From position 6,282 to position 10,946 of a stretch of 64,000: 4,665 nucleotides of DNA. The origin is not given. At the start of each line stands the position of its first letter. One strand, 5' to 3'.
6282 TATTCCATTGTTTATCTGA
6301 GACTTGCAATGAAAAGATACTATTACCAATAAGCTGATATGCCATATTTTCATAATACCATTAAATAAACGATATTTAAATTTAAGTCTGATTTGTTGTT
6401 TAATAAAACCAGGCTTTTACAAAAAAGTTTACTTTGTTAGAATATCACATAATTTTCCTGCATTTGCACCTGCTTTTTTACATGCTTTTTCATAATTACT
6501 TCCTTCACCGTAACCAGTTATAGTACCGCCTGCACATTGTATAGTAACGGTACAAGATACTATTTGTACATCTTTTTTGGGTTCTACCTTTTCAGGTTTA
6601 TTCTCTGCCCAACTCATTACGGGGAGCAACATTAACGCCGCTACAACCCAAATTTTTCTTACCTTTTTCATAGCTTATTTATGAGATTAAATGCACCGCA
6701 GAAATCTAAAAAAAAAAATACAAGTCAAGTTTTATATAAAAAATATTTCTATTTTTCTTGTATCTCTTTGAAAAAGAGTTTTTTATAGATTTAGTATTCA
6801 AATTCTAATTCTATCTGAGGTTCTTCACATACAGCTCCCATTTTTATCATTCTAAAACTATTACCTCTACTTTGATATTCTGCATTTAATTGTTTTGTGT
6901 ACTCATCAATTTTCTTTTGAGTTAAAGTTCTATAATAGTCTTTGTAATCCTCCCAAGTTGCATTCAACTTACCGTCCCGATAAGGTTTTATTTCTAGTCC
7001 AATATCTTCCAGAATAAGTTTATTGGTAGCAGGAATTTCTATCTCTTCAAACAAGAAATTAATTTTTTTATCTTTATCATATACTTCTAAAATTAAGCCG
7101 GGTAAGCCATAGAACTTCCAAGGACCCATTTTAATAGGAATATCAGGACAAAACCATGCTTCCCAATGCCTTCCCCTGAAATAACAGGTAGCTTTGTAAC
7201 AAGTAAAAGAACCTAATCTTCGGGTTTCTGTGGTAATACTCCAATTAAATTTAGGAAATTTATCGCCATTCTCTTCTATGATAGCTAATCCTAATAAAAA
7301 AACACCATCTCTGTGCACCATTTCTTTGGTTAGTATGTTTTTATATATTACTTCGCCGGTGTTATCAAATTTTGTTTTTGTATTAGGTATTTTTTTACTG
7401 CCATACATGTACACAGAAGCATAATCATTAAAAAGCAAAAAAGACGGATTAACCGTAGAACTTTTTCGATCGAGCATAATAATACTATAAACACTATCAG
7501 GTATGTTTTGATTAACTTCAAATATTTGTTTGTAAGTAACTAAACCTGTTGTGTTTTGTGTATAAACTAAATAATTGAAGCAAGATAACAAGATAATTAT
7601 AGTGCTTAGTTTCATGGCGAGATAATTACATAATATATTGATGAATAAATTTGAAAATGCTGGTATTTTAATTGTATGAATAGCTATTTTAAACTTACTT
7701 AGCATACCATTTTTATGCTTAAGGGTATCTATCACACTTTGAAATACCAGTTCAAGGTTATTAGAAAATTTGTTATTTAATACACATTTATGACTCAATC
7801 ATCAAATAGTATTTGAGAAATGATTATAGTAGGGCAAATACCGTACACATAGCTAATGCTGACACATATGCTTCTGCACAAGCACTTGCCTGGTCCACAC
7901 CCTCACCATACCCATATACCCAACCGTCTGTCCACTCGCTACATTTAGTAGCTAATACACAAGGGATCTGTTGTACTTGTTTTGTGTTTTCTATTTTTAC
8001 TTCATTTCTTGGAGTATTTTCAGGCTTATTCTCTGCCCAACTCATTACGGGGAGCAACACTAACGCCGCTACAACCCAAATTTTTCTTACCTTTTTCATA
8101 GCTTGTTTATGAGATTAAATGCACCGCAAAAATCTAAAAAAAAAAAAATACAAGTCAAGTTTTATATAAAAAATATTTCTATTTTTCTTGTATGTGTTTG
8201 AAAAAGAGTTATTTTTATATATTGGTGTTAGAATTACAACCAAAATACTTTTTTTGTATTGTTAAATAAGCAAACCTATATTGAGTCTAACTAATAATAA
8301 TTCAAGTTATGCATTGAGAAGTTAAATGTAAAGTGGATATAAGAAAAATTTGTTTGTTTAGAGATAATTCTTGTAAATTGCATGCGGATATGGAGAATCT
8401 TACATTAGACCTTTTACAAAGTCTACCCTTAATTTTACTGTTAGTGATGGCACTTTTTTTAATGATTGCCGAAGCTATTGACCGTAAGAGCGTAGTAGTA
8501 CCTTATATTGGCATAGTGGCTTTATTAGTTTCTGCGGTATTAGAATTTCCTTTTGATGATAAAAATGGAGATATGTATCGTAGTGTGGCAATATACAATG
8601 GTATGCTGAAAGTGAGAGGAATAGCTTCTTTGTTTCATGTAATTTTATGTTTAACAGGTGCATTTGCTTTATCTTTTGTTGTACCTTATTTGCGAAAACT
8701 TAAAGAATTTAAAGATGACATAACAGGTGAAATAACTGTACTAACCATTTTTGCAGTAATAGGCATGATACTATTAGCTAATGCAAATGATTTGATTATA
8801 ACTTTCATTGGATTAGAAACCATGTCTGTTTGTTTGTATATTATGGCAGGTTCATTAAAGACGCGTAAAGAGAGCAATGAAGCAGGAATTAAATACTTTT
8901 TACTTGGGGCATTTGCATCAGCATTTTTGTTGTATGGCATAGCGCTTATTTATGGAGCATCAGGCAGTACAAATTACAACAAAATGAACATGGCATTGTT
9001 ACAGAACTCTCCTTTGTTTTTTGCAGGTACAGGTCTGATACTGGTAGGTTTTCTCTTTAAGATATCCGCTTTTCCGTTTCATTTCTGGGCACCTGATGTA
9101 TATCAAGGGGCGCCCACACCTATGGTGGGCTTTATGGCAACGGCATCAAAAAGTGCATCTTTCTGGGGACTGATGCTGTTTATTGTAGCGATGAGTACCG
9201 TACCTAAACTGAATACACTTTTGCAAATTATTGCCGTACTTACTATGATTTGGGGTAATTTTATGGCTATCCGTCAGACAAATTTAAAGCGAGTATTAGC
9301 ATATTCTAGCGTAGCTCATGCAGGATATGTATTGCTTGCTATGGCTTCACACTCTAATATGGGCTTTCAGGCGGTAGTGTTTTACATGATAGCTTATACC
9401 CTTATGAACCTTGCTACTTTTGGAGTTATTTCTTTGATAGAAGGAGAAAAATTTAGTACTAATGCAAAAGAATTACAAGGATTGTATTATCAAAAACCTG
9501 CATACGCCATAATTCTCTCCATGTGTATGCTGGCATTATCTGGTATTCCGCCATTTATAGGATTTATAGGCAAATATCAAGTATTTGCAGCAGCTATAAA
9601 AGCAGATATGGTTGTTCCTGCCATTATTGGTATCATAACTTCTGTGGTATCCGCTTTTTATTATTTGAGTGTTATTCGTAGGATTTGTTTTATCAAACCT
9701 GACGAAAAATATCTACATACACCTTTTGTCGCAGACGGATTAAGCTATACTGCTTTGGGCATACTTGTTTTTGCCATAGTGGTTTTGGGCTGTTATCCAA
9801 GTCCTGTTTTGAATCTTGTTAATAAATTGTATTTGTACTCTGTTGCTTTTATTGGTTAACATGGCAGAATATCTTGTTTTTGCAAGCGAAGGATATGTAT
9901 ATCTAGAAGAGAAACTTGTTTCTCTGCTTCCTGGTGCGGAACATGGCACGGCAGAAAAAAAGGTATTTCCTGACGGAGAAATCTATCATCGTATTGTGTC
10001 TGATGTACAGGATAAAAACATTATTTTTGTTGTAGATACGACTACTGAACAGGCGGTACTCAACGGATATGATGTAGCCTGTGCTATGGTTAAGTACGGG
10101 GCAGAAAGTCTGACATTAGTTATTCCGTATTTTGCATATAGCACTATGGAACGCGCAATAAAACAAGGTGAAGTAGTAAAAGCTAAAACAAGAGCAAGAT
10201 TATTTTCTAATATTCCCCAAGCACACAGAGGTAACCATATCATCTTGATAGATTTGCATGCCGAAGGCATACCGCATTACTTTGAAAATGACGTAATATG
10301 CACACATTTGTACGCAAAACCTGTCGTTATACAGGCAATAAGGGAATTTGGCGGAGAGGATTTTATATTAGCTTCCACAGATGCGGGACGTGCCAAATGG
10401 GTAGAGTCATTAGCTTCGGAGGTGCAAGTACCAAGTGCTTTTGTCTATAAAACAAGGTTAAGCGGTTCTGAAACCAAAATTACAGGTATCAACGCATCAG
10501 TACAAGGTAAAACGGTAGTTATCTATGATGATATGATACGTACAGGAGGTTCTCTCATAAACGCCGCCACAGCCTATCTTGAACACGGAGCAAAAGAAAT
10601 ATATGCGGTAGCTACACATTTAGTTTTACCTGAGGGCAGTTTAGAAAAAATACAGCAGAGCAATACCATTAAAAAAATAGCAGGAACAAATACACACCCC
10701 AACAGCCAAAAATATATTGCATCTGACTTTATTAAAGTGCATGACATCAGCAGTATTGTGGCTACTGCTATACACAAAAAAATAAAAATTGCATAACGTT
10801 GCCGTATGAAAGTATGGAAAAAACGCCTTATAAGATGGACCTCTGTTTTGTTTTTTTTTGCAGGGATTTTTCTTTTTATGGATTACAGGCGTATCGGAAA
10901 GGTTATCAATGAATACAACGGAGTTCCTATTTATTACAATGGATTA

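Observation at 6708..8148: Homopolymeric T tracts of different length (11 vs 13) in the otherwise identical promoters of the two peptide genes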

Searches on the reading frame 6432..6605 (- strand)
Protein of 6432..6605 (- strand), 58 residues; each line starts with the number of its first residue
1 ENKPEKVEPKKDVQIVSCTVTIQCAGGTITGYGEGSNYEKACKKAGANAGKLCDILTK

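Call 52: search_protein_representatives(alignment_id=A2)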
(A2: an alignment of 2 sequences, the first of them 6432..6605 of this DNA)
Query: 2 sequences, 69 profile positions. Proteins with E-value up to 0.001 (for the whole library): 4; up to 1e-10: 2; up to 1e-30: 0. The best 4 are listed.
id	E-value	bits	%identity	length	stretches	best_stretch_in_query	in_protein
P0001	4.1e-26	106.9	-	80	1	1-68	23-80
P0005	9.5e-11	57.7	-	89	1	1-66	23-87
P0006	5.8e-07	45.6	-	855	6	10-45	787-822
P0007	5.0e-04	36.2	-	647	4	18-46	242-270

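Call 53: predict_structure(alignment_id=A2)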
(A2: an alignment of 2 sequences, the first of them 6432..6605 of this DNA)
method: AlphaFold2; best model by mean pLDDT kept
length: 58 residues; sequences in the alignment: 2
mean_pLDDT: 80.6   pTM: 0.57
mean pLDDT of the five models: 80.6, 80.4, 79.6, 78.5, 78.3
residues with pLDDT >= 90: 23; 70-90: 21; 50-70: 10; < 50: 4
segments of 3 or more residues with pLDDT < 50: 2-4
pLDDT, mean of each block of 10 residues (from residue 1): 53 79 88 90 92 82
secondary structure, 60 per line:
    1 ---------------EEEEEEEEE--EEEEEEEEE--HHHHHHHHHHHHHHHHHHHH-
elements in order: E16-24 E27-35 H38-57

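Call 56: find_homologous_proteins(query=P0005, max_evalue=0.01)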
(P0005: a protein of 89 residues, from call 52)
Query P0005 (89 aa): 3 proteins with E <= 0.01 among 8 candidates.
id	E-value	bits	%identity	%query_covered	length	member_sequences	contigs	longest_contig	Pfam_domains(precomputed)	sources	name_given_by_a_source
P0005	1.3e-53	196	100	100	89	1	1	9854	-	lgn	-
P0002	1.4e-19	88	55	94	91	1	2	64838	-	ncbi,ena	-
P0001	1.1e-11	63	45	100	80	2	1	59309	-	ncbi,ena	-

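Call 57: find_encoding_contigs(protein=P0005, flank=10000, max_places=6)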
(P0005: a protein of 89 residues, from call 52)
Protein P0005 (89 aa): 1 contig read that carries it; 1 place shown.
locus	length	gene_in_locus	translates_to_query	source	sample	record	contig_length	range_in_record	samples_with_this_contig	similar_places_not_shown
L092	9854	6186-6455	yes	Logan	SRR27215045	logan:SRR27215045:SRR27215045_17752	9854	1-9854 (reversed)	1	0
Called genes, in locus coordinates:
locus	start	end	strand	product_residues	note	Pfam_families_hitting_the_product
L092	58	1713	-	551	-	PF14052:Caps_assemb_Wzi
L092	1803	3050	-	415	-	PF13884:Peptidase_S74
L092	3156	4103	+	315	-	-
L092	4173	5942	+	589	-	PF08450:SGL (faint), PF01436:NHL (faint), PF24684:Vgb_lyase (faint), PF25021:TEN_NHL (weak), PF13715:CarbopepD_reg_2 (weak), PF00691:OmpA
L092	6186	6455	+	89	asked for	-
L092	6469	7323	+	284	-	PF22252:PNGase_F-II_N (weak), PF09697:Porph_ging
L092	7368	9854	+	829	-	?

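Call 58: fold_search(model_id=the predicted structure, library=pdb)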
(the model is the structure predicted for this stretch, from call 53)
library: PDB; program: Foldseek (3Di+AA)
matches with E <= 10: 381; with E <= 0.001: 0
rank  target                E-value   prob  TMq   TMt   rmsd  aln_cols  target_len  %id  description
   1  8cf1_E                1.2e-01  0.90  0.36  0.42  10.2        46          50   26  Tetracycline bound to the 30S head (released 2023-07-26)
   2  8cvo_E                1.7e-01  0.87  0.42  0.38  12.5        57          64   19  Cutibacterium acnes 30S ribosomal subunit with Sarecycline bound, head domain only in the local refined map (released 2023-03-15)
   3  8crx_E                1.8e-01  0.87  0.42  0.14  12.5        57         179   19  Cutibacterium acnes 70S ribosome with mRNA, P-site tRNA and Sarecycline bound (released 2023-03-22)
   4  7abz_j                3.0e-01  0.75  0.37  0.15  12.0        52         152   21  Structure of pre-accomodated trans-translation complex on E. coli stalled ribosome. (released 2021-08-18)
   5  8fmw_E                3.0e-01  0.72  0.40  0.15  12.5        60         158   18  The structure of a hibernating ribosome in the Lyme disease pathogen (released 2023-11-08)
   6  6vwl_d                3.2e-01  0.80  0.41  0.16  12.4        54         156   20  70S ribosome bound to HIV frameshifting stem-loop (FSS) and P/E tRNA (rotated conformation) (released 2020-06-03)
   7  8wif_f                3.4e-01  0.77  0.40  0.15  12.4        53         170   19  Cryo- EM structure of Mycobacterium smegmatis 30S ribosomal subunit (body 2) of 70S ribosome and RafH. (released 2024-02-28)
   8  8whx_f                4.2e-01  0.75  0.40  0.15  12.4        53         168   19  Cryo- EM structure of Mycobacterium smegmatis 70S ribosome and RafH. (released 2024-02-28)
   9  5o5j_E                4.2e-01  0.69  0.41  0.14  12.3        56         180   18  Structure of the 30S small ribosomal subunit from Mycobacterium smegmatis (released 2017-07-12)
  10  1fjg_E                4.5e-01  0.66  0.40  0.16  12.4        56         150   18  STRUCTURE OF THE THERMUS THERMOPHILUS 30S RIBOSOMAL SUBUNIT IN COMPLEX WITH THE ANTIBIOTICS STREPTOMYCIN, SPECTINOMYCI (released 2000-09-25)
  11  9fhl_F                4.5e-01  0.63  0.37  0.11  11.8        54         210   18  High-resolution cryo-EM structure of Saccharolobus solfataricus 30S ribosomal subunit bound to mRNA and initiator tRNA (released 2025-01-15)
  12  5mmj_e                4.5e-01  0.44  0.40  0.13  14.2        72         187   19  Structure of the small subunit of the chloroplast ribosome (released 2017-01-11)
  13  7nhk_f                4.7e-01  0.69  0.41  0.15  12.3        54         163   20  LsaA, an antibiotic resistance ABCF, in complex with 70S ribosome from Enterococcus faecalis (released 2021-05-05)
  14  5t16_J                4.7e-01  0.33  0.35  0.09  12.6        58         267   24  Crystal structure of yeast RNase III (Rnt1p) complexed with a non-hydrolyzable RNA substrate analog (released 2017-02-08)
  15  8dfv_K                5.1e-01  0.57  0.45  0.12  12.3        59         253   22  Structural Basis of MicroRNA Biogenesis by Dicer-1 and Its Partner Protein Loqs-PB - complex IIa (released 2022-11-16)
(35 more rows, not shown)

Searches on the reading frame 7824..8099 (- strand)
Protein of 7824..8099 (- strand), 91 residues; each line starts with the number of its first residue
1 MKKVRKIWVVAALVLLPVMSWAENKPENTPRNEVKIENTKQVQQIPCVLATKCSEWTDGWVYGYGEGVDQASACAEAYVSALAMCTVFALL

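Call 9: search_protein_families(library=pfam, proteins=[window:7824-8099:-], max_evalue=0.1)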
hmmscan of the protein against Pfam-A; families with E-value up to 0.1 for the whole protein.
window:7824-8099:- (91 aa): 0 families

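Call 10: search_protein_families(library=ncbifam, proteins=[window:7824-8099:-], max_evalue=0.1)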
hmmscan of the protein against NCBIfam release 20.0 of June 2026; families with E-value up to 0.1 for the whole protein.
window:7824-8099:- (91 aa): 0 families

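Call 12: find_encoding_contigs(protein=window:7824-8099:-, flank=4000, max_places=10)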
Protein window:7824-8099:- (91 aa): 1 contig read that carries it; 1 place shown.
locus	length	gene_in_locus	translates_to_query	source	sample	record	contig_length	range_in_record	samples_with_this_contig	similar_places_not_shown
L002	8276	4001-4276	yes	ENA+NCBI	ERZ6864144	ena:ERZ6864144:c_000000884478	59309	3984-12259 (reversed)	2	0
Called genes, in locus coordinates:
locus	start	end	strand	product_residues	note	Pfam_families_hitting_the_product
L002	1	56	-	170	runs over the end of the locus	-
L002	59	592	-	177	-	PF04542:Sigma70_r2, PF08281:Sigma70_r4_2, PF04545:Sigma70_r4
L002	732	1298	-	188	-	PF05257:CHAP (weak)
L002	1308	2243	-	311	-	PF13793:Pribosyltran_N, PF00156:Pribosyltran, PF14572:Pribosyl_synth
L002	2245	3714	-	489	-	PF00361:Proton_antipo_M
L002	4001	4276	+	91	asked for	-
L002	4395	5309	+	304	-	PF09697:Porph_ging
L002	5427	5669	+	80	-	-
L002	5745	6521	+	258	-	PF22252:PNGase_F-II_N, PF09697:Porph_ging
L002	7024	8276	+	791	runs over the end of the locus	-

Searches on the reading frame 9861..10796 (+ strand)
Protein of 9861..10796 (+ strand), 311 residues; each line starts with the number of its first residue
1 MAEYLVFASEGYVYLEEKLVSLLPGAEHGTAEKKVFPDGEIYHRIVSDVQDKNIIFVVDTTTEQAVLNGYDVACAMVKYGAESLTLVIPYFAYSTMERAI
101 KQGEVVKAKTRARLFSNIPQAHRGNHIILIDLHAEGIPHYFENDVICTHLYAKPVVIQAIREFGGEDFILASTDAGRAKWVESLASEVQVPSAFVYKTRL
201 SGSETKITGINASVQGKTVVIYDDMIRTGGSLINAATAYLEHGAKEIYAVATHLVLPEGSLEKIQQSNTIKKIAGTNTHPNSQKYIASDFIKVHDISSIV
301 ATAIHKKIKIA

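Call 21: find_related_loci(query=window:9861-10796:+, collection=genome_contigs, flank=3000)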
Query window:9861-10796:+ (311 aa) in genome_contigs; peptide patterns used: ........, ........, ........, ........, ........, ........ (x = any residue, [..] = any of these).
599 stretches matched a pattern (row limit reached: there are more); 553 encode a relative of the query (tblastn E <= 1e-3); the best 80 are kept; 80 distinct loci.
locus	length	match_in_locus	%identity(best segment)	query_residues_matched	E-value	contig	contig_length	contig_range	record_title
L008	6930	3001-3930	74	1-311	2e-160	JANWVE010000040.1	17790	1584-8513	MAG: Bacteroidia bacterium isolate SKYG108 NODE_40_length_17790_cov_21.615141, whole genome shotgun sequence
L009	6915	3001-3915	58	5-310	5e-115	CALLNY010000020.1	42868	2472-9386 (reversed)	MAG: uncultured Bacteroidia bacterium isolate R1_Bin_METABAT__110_1 genome assembly, contig: c_000000957373, whole genom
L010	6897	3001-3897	58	5-304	6e-113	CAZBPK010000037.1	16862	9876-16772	MAG TPA_asm: uncultured Bacteroidia bacterium isolate binchicken_co23_238 genome assembly, contig: k141_404193, whole ge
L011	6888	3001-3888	58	5-301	4e-111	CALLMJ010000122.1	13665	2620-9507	MAG: uncultured Bacteroidia bacterium isolate N1_Bin_MAXBIN__046_sub_1 genome assembly, contig: c_000001185609, whole ge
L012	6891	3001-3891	54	7-304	5e-110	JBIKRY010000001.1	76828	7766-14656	MAG: Bernardetiaceae bacterium isolate ME2015-06-19_3300044640_group6_bin139 Rohwer_bin614_scaffold_100_c1, whole genome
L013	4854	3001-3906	55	5-308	1e-109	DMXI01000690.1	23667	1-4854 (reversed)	MAG TPA_asm: Microscillaceae bacterium isolate UBA11690 contig_4393, whole genome shotgun sequence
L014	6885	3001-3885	56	5-301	2e-109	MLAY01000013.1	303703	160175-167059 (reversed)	Marine bacterium AO1-C Bin2_contig__16_len_303703_cov_98.9422_ID_31, whole genome shotgun sequence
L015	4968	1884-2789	55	5-308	1e-108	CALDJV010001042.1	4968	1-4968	MAG TPA_asm: uncultured Cytophagaceae bacterium isolate SRR6490003_bin.60_CONCOCT_v1.1_MAG genome assembly, contig: ERZ7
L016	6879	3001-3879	55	5-299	3e-107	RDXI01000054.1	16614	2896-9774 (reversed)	MAG: Bacteroidetes bacterium isolate PH2015_13D_43_10 PH2015_13D_scaffold_177, whole genome shotgun sequence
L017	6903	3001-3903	53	3-305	1e-106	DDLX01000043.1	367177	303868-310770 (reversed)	MAG TPA_asm: Cytophagales bacterium UBA2561 UBA2561_contig_125, whole genome shotgun sequence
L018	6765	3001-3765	63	27-281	2e-106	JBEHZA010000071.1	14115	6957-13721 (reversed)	MAG: Verrucomicrobiota bacterium isolate ESF1.bin.9 NODE_4568_length_14115_cov_3.822275, whole genome shotgun sequence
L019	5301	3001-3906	52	2-304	2e-106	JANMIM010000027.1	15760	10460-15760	MAG: Bacteroidota bacterium isolate OTE_70_concoct_362_sub OTE_70_k141_4274893, whole genome shotgun sequence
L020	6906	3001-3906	53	5-308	6e-106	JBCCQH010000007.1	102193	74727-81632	MAG: Bacteroidota bacterium isolate P01_D01_bin.148 k141_48287_length_102193_cov_23.9153, whole genome shotgun sequence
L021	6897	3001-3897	54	1-300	1e-105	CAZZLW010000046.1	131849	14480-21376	MAG TPA_asm: uncultured Cytophagales bacterium isolate binchicken_co23_212 genome assembly, contig: k141_860623, whole g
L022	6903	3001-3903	53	4-304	4e-105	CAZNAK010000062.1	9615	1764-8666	MAG TPA_asm: uncultured Cytophagales bacterium isolate SRP141376_co3_78 genome assembly, contig: NODE_19403_length_9615_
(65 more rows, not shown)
